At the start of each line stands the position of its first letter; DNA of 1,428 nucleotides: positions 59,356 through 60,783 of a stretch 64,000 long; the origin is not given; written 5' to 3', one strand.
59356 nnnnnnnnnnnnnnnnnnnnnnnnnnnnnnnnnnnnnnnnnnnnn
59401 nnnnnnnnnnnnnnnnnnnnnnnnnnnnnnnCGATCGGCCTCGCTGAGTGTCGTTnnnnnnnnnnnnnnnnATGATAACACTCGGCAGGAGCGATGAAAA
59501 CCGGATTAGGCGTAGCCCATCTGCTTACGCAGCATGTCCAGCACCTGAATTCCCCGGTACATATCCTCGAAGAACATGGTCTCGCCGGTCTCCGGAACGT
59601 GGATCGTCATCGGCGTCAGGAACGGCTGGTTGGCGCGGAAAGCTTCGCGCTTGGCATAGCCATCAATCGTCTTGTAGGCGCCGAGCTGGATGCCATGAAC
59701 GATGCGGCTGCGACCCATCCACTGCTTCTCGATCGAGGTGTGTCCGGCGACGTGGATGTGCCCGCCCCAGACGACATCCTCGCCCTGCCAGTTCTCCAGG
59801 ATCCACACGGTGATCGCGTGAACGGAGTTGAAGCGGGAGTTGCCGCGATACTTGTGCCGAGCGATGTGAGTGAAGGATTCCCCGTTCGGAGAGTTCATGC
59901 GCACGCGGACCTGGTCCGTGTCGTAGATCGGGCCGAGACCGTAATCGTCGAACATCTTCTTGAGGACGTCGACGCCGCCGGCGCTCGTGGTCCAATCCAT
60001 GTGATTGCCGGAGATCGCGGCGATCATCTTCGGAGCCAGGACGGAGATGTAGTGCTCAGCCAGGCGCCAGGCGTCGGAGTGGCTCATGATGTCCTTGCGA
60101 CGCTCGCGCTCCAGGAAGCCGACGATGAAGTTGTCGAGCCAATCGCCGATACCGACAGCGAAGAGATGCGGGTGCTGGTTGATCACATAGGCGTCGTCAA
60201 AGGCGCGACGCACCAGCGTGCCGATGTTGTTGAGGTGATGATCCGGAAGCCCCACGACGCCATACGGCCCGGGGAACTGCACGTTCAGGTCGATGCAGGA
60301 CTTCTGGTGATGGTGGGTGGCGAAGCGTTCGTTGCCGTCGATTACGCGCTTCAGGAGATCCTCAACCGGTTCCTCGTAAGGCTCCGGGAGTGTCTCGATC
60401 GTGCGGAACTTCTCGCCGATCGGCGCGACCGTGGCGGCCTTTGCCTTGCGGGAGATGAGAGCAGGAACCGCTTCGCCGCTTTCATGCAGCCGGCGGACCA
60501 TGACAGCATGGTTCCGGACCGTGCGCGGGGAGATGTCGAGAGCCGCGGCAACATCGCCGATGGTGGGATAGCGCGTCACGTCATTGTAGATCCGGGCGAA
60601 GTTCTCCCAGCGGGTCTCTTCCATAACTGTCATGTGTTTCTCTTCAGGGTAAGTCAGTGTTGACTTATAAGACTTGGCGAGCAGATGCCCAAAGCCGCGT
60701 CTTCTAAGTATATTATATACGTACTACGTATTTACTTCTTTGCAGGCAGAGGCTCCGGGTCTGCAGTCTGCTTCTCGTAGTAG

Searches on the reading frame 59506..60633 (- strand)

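Call 12: search_protein_families(library=phrogs, proteins=[window:59506-60633:-], max_evalue=0.00001)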
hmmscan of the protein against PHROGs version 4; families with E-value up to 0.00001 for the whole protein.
window:59506-60633:- (375 aa): 1 family
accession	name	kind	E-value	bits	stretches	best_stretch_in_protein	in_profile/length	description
phrog_7339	-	DNA, RNA and nucleotide metabolism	1.3e-23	84.6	1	109-336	15-241/263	DNA repair exonuclease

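Call 83: search_protein_families(library=pfam, proteins=[window:59506-60633:-], max_evalue=0.001)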
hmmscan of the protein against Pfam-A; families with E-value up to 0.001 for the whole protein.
window:59506-60633:- (375 aa): 0 families
